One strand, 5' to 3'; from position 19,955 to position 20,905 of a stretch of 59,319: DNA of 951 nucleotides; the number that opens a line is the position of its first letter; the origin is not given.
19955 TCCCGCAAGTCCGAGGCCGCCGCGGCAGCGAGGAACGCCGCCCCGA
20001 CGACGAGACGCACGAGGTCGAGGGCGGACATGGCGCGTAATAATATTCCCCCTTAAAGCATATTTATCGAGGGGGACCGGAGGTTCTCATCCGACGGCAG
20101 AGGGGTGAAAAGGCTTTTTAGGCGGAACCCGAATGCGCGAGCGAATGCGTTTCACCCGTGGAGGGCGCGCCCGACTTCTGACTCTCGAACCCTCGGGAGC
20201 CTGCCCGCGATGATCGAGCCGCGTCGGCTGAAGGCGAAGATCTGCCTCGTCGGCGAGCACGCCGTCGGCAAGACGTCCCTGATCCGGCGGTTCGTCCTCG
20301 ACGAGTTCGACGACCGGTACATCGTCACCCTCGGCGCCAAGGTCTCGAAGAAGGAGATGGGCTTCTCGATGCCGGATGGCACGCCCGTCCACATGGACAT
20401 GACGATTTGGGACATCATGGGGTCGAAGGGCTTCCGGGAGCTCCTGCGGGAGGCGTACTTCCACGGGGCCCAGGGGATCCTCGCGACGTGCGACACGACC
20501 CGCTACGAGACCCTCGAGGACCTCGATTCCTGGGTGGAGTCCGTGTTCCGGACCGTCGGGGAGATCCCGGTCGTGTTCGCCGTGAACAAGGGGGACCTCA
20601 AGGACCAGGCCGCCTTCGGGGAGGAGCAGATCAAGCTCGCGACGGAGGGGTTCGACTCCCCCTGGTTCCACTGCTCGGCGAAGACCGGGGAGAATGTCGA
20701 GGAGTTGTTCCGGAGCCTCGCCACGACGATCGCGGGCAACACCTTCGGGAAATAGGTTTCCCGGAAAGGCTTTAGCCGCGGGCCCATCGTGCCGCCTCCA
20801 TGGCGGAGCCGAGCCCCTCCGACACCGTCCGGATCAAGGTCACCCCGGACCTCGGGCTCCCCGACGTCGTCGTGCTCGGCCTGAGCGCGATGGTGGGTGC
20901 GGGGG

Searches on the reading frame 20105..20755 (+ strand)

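Call 73: search_protein_families(library=pfam, proteins=[window:20105-20755:+], max_evalue=0.001)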
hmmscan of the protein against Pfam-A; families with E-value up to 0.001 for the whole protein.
window:20105-20755:+ (216 aa): 4 families
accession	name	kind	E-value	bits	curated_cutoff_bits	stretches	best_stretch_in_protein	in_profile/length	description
PF00071.28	Ras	-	9.1e-30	103.8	21.6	1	45-209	1-160/162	Ras family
PF08477.19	Roc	-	1.5e-23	83.7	27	1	45-164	1-119/119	Ras of Complex, Roc, domain of DAPkinase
PF00025.27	Arf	-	3.1e-10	40.3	22.3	1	42-208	13-173/174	ADP-ribosylation factor family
PF03193.22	RsgA_GTPase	-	0.00026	21.3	30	0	153-208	53-107/174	RsgA GTPase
